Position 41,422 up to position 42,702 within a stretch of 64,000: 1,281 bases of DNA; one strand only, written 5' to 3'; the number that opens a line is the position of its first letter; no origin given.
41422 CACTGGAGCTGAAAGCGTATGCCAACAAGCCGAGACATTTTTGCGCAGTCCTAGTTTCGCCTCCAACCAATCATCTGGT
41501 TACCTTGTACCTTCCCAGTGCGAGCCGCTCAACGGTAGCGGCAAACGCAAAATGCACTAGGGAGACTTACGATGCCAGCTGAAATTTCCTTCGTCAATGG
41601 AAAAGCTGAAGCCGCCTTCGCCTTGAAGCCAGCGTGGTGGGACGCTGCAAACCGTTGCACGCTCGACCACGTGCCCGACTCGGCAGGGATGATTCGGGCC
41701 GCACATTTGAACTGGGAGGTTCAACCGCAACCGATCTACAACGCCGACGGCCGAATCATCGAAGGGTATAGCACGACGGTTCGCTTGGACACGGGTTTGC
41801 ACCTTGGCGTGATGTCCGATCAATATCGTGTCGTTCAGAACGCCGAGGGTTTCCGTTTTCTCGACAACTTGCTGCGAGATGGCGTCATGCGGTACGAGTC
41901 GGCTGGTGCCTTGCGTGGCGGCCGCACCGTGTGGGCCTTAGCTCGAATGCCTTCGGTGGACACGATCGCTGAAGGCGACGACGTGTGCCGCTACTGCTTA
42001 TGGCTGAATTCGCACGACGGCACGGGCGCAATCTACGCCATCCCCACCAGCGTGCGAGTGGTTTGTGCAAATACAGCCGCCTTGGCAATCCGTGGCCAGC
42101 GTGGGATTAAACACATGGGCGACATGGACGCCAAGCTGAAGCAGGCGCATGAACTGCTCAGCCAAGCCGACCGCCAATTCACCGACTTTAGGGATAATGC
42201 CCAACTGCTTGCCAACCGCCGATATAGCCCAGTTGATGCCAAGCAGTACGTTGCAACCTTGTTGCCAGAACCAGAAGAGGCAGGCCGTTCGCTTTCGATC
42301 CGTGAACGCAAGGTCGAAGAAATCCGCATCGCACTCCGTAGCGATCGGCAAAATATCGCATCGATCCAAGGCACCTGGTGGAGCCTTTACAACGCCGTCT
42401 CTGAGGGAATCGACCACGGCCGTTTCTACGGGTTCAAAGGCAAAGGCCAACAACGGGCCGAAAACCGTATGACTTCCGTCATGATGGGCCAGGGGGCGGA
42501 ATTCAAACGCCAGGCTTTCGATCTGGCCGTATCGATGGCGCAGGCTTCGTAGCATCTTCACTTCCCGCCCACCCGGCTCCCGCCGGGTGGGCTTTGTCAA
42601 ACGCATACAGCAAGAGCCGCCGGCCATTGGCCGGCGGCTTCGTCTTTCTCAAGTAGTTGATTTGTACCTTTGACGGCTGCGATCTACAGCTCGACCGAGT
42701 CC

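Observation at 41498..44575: Array of five small ORFs, each behind a hairpin and the same 18-nt motif (seven motif copies in all)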

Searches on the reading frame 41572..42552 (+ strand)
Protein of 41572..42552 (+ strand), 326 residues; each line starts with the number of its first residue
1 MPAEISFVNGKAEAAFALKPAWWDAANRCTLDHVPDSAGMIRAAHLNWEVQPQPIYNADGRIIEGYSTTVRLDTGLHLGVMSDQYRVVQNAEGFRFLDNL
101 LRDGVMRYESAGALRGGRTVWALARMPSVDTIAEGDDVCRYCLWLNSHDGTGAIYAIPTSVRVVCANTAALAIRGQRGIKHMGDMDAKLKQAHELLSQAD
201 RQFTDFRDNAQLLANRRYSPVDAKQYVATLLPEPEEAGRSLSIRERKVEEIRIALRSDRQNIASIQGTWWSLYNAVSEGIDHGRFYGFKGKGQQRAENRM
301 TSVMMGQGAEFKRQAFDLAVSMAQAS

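Call 12: search_protein_families(library=pfam, proteins=[window:41572-42552:+], max_evalue=0.01)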
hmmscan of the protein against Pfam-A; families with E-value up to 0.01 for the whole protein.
window:41572-42552:+ (326 aa): 1 family
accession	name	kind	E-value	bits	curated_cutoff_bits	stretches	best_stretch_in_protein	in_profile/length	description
PF06067.16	DUF932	-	2.2e-51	175.3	23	1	78-300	2-223/227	Domain of unknown function (DUF932)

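Call 13: search_protein_families(library=ncbifam, proteins=[window:41572-42552:+], max_evalue=0.01)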
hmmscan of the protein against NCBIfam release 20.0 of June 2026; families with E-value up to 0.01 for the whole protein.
window:41572-42552:+ (326 aa): 1 family
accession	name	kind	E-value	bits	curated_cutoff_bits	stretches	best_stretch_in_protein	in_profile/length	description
TIGR03299.1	LGT_TIGR03299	subfamily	6.5e-61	206.2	110.7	1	15-319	4-310/312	phage/plasmid-like protein TIGR03299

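Call 14: search_protein_families(library=phrogs, proteins=[window:41572-42552:+], max_evalue=0.01)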
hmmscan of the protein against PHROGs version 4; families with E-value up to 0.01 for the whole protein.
window:41572-42552:+ (326 aa): 2 families
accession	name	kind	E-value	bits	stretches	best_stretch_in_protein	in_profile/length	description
phrog_1221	-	unknown function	2.1e-59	202.4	1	1-324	16-349/355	-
phrog_12094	-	unknown function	0.00023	21.4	1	134-300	93-253/281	-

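Call 17: find_encoding_contigs(protein=window:41572-42552:+, flank=10000, max_places=10)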
Protein window:41572-42552:+ (326 aa): 1 contig read that carries it; 1 place shown.
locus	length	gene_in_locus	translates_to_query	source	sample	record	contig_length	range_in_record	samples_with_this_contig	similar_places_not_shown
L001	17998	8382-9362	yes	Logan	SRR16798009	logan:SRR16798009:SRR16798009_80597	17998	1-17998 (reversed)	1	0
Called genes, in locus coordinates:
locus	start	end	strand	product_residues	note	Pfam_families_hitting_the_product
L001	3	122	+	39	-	?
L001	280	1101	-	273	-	-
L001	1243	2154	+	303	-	PF20208:ARPP-1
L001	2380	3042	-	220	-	PF00657:Lipase_GDSL (faint), PF04311:DUF459 (faint), PF13472:Lipase_GDSL_2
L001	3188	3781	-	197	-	PF01965:DJ-1_PfpI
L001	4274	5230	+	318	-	PF05496:RuvB_N, PF20030:bpMoxR (weak), PF00004:AAA, PF07728:AAA_5 (weak), PF17864:AAA_lid_4, PF05491:WHD_RuvB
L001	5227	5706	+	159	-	-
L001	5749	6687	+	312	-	PF02899:Phage_int_SAM_1, PF13495:Phage_int_SAM_4 (weak), PF00589:Phage_integrase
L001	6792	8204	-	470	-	-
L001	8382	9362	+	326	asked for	PF06067:DUF932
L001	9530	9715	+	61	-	-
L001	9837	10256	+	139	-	-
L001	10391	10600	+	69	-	-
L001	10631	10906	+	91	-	-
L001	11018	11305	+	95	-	-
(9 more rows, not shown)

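Call 18: find_related_loci(query=window:41572-42552:+, collection=genome_contigs, flank=10000)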
Query window:41572-42552:+ (326 aa) in genome_contigs; peptide patterns used: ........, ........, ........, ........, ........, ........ (x = any residue, [..] = any of these).
27 stretches matched a pattern; 1 encode a relative of the query (tblastn E <= 1e-3); 1 distinct loci.
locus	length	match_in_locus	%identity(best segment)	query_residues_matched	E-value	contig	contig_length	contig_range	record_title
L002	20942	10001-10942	33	16-326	1e-43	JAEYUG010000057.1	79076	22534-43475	MAG: Bacteroidetes bacterium isolate OH_CBlB_161 k127_3054399, whole genome shotgun sequence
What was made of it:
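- Tried and rejected: This used up the single genome scan, so no whole-genome box census was possible (call 18).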

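Call 19: find_homologous_proteins(query=window:41572-42552:+, max_evalue=1e-20)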
Query window:41572-42552:+ (326 aa): 854 proteins with E <= 1e-20 among 4407 candidates; the best 120 are listed.
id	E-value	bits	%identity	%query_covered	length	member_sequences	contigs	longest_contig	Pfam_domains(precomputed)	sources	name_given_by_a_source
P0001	3.0e-218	741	100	100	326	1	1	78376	PF06067.17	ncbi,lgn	-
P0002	1.0e-177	608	83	100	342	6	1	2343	PF06067.17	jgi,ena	-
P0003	1.1e-176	604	82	99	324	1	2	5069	PF06067.17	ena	-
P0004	1.4e-175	601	81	99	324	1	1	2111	PF06067.17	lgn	-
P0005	2.8e-167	574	76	99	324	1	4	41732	PF06067.17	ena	-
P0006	7.1e-167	572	76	100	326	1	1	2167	PF06067.17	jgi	jgi:phage/plasmid-like protein (TIGR03299 family)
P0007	8.0e-167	572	75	100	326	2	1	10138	PF06067.17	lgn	-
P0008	3.9e-166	570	76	100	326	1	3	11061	PF06067.17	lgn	-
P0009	4.5e-166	570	78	99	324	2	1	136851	PF06067.17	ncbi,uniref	ncbi:DUF932 domain-containing protein [Rosistilla oblonga]|uniref:DUF932 domain-containing protein n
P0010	5.8e-166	569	74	100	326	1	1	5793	PF06067.17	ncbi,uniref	ncbi:DUF932 domain-containing protein [Gimesia maris]|uniref:DUF932 domain-containing protein n=1 Ta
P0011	1.1e-164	565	76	100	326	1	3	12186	PF06067.17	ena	-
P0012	7.0e-164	562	74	100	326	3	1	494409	PF06067.17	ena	-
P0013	7.9e-162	556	74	99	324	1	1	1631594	PF06067.17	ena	-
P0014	1.1e-159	549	71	100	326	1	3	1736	PF06067.17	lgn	-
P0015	1.3e-157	542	74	99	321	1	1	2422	PF06067.17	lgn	-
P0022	9.5e-150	516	70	100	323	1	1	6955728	PF06067.17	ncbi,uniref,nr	ncbi:DUF932 domain-containing protein [Bremerella sp. P1]|uniref:DUF932 domain-containing protein n=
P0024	1.7e-147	509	68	99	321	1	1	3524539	PF06067.17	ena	-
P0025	3.3e-146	504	69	99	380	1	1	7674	PF06067.17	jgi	jgi:phage/plasmid-like protein (TIGR03299 family)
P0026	2.4e-145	501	77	88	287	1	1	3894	PF06067.17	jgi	jgi:phage/plasmid-like protein (TIGR03299 family)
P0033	1.2e-120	420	59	100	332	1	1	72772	PF06067.17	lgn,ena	-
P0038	7.7e-110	385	56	99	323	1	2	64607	PF06067.17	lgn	-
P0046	8.0e-105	368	57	99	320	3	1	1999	PF06067.17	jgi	jgi:phage/plasmid-like protein (TIGR03299 family)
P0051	3.3e-103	363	55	99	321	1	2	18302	PF06067.17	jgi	jgi:phage/plasmid-like protein (TIGR03299 family)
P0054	4.0e-102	359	54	99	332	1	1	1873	PF06067.17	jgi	jgi:phage/plasmid-like protein (TIGR03299 family)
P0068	8.7e-98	345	54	99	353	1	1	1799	PF06067.17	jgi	jgi:phage/plasmid-like protein (TIGR03299 family)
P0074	1.9e-96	341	51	99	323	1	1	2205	PF06067.17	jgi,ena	jgi:phage/plasmid-like protein (TIGR03299 family)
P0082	2.2e-95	337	52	99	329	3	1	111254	PF06067.17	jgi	jgi:phage/plasmid-like protein (TIGR03299 family)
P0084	1.8e-93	331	53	99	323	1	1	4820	PF06067.17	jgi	jgi:phage/plasmid-like protein (TIGR03299 family)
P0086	2.0e-93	331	52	99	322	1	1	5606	PF06067.17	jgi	jgi:phage/plasmid-like protein (TIGR03299 family)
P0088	3.2e-93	330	50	99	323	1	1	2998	PF06067.17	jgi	jgi:phage/plasmid-like protein (TIGR03299 family)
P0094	2.6e-91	324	52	95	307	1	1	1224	PF06067.17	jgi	jgi:phage/plasmid-like protein (TIGR03299 family)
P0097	1.3e-90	322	51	99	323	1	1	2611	PF06067.17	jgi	jgi:phage/plasmid-like protein (TIGR03299 family)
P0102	2.6e-89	317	50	99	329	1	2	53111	PF06067.17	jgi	jgi:phage/plasmid-like protein (TIGR03299 family)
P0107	3.1e-87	311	50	99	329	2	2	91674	PF06067.17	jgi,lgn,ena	jgi:phage/plasmid-like protein (TIGR03299 family)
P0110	4.0e-86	307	50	99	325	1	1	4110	PF06067.17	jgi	jgi:phage/plasmid-like protein (TIGR03299 family)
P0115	3.6e-84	301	48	98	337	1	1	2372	PF06067.17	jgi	jgi:phage/plasmid-like protein (TIGR03299 family)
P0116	6.9e-84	300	48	99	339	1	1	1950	PF06067.17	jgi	jgi:phage/plasmid-like protein (TIGR03299 family)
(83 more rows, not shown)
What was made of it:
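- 41572..42552 (+): DUF932 / TIGR03299 phage/plasmid-like protein. calls 12, 13, 19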

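Call 20: find_encoding_contigs(protein=P0009, flank=10000, max_places=2)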
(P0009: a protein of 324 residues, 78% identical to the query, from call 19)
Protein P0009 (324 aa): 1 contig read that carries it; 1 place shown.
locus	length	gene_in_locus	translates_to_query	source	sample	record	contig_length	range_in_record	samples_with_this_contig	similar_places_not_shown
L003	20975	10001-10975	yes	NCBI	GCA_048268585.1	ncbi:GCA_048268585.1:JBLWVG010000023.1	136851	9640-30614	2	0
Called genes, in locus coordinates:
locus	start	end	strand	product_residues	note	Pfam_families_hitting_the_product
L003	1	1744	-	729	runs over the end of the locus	PF01420:Methylase_S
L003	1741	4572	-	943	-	PF00270:DEAD, PF04851:ResIII, PF18766:SWI2_SNF2, PF08463:EcoEI_R_C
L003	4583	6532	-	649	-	PF13589:HATPase_c_3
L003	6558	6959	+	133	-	PF12844:HTH_19, PF13560:HTH_31, PF01381:HTH_3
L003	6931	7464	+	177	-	-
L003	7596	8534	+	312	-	PF05496:RuvB_N, PF00004:AAA, PF17864:AAA_lid_4 (weak), PF05491:WHD_RuvB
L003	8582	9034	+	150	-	-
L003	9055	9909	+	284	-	PF00239:Resolvase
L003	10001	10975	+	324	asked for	PF06067:DUF932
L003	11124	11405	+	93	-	-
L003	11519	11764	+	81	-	-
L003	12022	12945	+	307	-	PF08401:ArdcN, PF18818:MPTase-PolyVal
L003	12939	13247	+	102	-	-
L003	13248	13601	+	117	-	-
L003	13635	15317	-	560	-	PF13384:HTH_23 (faint), PF02796:HTH_7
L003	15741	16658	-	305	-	PF14267:DUF4357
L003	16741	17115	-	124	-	-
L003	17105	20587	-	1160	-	PF00270:DEAD (faint), PF04851:ResIII, PF00271:Helicase_C (weak)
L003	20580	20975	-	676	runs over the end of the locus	PF13091:PLDc_2 (faint)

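Call 21: find_encoding_contigs(protein=P0022, flank=10000, max_places=2)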
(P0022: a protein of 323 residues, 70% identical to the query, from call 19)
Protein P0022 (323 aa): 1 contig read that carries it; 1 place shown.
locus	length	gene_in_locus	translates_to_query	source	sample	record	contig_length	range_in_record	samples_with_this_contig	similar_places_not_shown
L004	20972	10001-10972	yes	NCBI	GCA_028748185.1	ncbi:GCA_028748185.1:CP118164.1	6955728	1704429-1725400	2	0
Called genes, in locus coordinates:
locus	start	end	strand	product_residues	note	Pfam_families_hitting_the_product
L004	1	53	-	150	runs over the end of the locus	-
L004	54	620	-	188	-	-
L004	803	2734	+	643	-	PF07505:DUF5131, PF13481:AAA_25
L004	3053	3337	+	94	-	PF13411:MerR_1 (weak)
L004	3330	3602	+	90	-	-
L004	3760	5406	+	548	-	PF13481:AAA_25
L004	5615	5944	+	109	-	-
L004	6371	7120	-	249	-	-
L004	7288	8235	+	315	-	PF05496:RuvB_N, PF20030:bpMoxR (faint), PF00158:Sigma54_activat (faint), PF00004:AAA, PF07728:AAA_5 (weak), PF17864:AAA_lid_4, PF05491:WHD_RuvB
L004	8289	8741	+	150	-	-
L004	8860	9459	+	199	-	PF00239:Resolvase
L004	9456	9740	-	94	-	-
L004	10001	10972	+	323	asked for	PF06067:DUF932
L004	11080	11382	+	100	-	-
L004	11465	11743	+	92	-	-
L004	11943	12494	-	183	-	-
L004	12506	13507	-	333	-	PF08401:ArdcN, PF18818:MPTase-PolyVal (weak)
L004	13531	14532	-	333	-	PF13371:TPR_9 (faint), PF13428:TPR_14 (faint), PF13424:TPR_12 (weak), PF13432:TPR_16 (weak), PF07719:TPR_2 (weak), PF13414:TPR_11 (weak), PF14559:TPR_19 (weak), PF13424:TPR_12 (weak), +3 more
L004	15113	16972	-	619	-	PF14237:GYF_2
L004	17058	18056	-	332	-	-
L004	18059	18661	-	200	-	-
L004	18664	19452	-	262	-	-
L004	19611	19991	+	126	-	PF13560:HTH_31, PF12844:HTH_19 (weak), PF13443:HTH_26 (faint), PF01381:HTH_3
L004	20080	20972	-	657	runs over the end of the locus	PF00239:Resolvase, PF07508:Recombinase (weak)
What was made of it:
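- On Integron cassette array: Sister elements with the same box use serine resolvases (calls 20, 21).
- L003 and L004 carry the same box with a serine resolvase instead (calls 20, 21).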

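Call 22: find_encoding_contigs(protein=P0012, flank=10000, max_places=2)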
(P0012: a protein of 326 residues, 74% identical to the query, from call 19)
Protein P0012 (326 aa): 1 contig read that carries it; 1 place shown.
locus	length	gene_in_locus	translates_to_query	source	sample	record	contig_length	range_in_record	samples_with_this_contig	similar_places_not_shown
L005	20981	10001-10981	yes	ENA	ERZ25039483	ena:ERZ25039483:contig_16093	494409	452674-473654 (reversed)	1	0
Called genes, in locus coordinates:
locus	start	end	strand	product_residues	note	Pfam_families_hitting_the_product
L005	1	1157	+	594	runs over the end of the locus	PF14104:DUF4277, PF01609:DDE_Tnp_1 (weak)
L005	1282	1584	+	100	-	PF12844:HTH_19, PF13560:HTH_31, PF24250:HVO_2718 (faint), PF01381:HTH_3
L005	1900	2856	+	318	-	PF05496:RuvB_N, PF20030:bpMoxR (faint), PF00004:AAA, PF07728:AAA_5 (weak), PF17864:AAA_lid_4, PF05491:WHD_RuvB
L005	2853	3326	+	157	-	-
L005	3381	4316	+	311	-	PF02899:Phage_int_SAM_1, PF00589:Phage_integrase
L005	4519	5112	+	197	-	-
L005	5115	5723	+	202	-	-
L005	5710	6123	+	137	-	-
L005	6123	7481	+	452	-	-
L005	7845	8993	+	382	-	-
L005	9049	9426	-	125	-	-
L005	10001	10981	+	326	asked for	PF06067:DUF932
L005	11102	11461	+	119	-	-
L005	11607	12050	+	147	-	-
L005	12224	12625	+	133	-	-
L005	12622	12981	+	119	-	PF05717:TnpB_IS66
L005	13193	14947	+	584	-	PF13007:LZ_Tnp_IS66 (weak), PF03050:DDE_Tnp_IS66, PF13817:DDE_Tnp_IS66_C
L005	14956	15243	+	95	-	-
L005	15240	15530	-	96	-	-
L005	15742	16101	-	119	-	PF05717:TnpB_IS66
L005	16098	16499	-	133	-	-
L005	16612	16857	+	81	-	-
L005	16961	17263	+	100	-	-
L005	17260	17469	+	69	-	-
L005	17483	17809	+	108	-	-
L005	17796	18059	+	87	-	-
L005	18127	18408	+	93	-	-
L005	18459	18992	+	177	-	-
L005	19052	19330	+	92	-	-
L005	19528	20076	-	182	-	PF01966:HD (weak)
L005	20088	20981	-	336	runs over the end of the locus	PF08401:ArdcN, PF18818:MPTase-PolyVal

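Call 23: find_encoding_contigs(protein=P0013, flank=10000, max_places=2)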
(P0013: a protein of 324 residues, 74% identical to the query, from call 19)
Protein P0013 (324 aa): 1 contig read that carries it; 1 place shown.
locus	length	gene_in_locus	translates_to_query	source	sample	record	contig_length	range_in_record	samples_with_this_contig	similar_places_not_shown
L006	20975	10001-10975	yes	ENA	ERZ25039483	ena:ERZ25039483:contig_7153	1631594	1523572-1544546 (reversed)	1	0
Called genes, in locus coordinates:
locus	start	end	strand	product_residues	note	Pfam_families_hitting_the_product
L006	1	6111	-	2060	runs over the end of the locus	PF13371:TPR_9 (faint), PF00069:Pkinase, PF01636:APH (faint), PF07714:PK_Tyr_Ser-Thr, PF17667:Pkinase_fungal (faint), PF20703:nSTAND1, PF13401:AAA_22 (weak), PF03781:FGE-sulfatase, +2 more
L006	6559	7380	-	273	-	PF00756:Esterase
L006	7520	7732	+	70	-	-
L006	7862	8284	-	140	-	-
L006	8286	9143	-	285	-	PF13546:DDE_5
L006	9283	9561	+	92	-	PF09250:Prim-Pol (weak)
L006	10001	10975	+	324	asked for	PF06067:DUF932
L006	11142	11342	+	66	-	-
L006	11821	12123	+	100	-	-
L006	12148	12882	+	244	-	PF08401:ArdcN, PF20054:Tc-38 (faint)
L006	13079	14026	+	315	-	PF05496:RuvB_N, PF00158:Sigma54_activat (faint), PF01078:Mg_chelatase (faint), PF14532:Sigma54_activ_2 (weak), PF00004:AAA, PF07728:AAA_5 (weak), PF17864:AAA_lid_4, PF05491:WHD_RuvB, +1 more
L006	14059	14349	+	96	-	-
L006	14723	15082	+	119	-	-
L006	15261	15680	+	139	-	-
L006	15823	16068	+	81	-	-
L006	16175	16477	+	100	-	-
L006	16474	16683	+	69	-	-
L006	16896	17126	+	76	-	-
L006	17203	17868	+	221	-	-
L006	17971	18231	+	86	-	-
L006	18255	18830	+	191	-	-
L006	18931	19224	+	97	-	-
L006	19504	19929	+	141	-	-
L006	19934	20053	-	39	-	-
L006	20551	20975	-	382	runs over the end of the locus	-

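Call 27: find_encoding_contigs(protein=P0024, flank=10000, max_places=1)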
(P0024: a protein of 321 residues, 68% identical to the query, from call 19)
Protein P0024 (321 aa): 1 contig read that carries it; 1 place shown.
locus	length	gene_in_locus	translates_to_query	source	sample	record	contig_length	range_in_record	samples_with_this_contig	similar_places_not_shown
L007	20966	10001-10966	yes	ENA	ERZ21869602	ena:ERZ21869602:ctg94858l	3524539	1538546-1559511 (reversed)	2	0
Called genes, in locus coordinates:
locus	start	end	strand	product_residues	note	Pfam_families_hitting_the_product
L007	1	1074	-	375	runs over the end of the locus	PF00149:Metallophos (weak)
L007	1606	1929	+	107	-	-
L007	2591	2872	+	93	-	PF05496:RuvB_N, PF00004:AAA (faint)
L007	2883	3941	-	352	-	PF13384:HTH_23 (weak), PF13518:HTH_28, PF13551:HTH_29, PF13565:HTH_32 (weak), PF00665:rve (weak), PF13683:rve_3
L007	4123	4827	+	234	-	PF00004:AAA (weak), PF05496:RuvB_N, PF17864:AAA_lid_4, PF05491:WHD_RuvB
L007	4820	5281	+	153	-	-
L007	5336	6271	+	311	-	PF02899:Phage_int_SAM_1, PF13495:Phage_int_SAM_4 (weak), PF00589:Phage_integrase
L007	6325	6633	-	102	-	-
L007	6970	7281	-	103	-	-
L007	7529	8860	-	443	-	PF01595:CNNM, PF00571:CBS (weak)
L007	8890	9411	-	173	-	PF00583:Acetyltransf_1 (weak), PF13673:Acetyltransf_10, PF13508:Acetyltransf_7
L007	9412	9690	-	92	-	PF08681:TacA1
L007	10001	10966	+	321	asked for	PF06067:DUF932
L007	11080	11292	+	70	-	-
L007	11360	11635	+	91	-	-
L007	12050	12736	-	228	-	PF07589:PEP_exosort_dom (weak)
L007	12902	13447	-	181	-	PF01966:HD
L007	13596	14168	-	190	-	PF16743:PliI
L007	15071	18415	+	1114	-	PF16126:DUF4838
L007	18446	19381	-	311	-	PF01261:AP_endonuc_2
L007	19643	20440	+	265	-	PF06439:3keto-disac_hyd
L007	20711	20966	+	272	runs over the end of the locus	PF01261:AP_endonuc_2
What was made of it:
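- XRE is not found in L006 or L007 within the fetched DNA (calls 23, 27).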

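Call 28: find_encoding_contigs(protein=P0033, flank=10000, max_places=1)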
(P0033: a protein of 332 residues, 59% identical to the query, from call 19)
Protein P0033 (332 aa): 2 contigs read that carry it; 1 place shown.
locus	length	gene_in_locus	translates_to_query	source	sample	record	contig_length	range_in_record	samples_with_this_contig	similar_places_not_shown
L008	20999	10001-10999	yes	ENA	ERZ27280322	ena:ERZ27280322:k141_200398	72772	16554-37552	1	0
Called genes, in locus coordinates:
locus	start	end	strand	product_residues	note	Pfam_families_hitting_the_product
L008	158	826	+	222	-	PF01555:N6_N4_Mtase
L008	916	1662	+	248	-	PF01555:N6_N4_Mtase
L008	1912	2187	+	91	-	-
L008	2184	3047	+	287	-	PF20691:TAGT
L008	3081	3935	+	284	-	PF01555:N6_N4_Mtase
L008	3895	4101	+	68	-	-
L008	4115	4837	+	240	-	PF01555:N6_N4_Mtase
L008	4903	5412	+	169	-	-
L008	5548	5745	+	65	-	-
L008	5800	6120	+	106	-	-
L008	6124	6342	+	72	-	-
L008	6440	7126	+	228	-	-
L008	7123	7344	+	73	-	-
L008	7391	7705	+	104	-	-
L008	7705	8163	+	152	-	-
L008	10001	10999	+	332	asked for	PF06067:DUF932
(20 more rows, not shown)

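Call 29: find_encoding_contigs(protein=P0038, flank=10000, max_places=1)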
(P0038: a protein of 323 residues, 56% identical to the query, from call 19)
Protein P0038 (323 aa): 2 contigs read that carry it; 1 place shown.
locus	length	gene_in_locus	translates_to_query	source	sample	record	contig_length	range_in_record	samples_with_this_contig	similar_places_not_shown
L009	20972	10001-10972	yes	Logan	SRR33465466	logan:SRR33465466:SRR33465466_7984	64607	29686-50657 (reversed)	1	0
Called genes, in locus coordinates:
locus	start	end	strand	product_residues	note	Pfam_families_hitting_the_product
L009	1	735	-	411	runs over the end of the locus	PF04233:Phage_Mu_F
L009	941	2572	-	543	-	PF05136:Phage_portal_2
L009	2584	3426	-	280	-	-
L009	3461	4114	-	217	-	-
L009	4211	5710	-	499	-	-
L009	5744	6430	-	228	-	-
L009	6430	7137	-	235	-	-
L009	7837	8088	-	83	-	-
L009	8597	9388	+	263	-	-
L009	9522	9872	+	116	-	-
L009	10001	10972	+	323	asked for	PF06067:DUF932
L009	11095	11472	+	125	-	-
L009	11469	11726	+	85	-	-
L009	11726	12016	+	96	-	-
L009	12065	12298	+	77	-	-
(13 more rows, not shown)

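Call 30: find_encoding_contigs(protein=P0082, flank=10000, max_places=1)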
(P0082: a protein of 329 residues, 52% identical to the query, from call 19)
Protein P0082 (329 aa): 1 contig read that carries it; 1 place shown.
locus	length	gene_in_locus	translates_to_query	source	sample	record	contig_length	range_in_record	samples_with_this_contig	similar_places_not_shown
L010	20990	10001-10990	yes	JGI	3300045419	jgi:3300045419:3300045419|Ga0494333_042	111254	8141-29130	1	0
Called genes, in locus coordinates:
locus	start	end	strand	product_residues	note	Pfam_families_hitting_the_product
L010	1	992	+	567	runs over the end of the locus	PF13428:TPR_14 (faint), PF13432:TPR_16 (weak), PF14559:TPR_19 (faint)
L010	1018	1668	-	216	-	PF13441:Gly-zipper_YMGG, PF13436:Gly-zipper_OmpA, PF13488:Gly-zipper_Omp (weak)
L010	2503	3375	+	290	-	PF12852:Cupin_6, PF12833:HTH_18, PF00165:HTH_AraC (weak)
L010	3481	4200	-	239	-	PF02163:Peptidase_M50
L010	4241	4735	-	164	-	-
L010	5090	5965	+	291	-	PF00696:AA_kinase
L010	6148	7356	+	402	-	PF00202:Aminotran_3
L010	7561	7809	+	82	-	-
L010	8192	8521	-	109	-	-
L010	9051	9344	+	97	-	PF13560:HTH_31 (weak), PF01381:HTH_3 (weak)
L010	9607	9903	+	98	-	-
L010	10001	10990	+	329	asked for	PF06067:DUF932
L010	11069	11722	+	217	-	-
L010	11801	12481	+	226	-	PF00589:Phage_integrase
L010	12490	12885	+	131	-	-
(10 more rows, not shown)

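Call 92: find_encoding_contigs(protein=P0010, flank=10000, max_places=2)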
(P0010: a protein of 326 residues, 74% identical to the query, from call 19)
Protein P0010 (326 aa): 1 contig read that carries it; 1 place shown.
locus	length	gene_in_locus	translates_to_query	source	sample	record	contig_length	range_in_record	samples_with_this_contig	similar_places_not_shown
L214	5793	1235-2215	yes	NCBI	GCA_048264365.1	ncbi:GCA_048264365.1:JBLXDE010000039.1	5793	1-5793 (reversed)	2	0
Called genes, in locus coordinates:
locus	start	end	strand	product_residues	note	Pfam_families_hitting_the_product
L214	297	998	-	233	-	-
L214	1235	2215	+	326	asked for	PF06067:DUF932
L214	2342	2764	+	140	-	-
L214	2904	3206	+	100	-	-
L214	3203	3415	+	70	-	-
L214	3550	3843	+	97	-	-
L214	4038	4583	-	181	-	-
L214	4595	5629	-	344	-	PF08401:ArdcN, PF18818:MPTase-PolyVal (weak)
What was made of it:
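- On Leading region / anti-defence island of a conjugative element: ArdC (ArdcN plus MPTase-PolyVal) is present in the arrays or next to them in L003, L004, L005, L006 and L214 (calls 20-23, 92).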
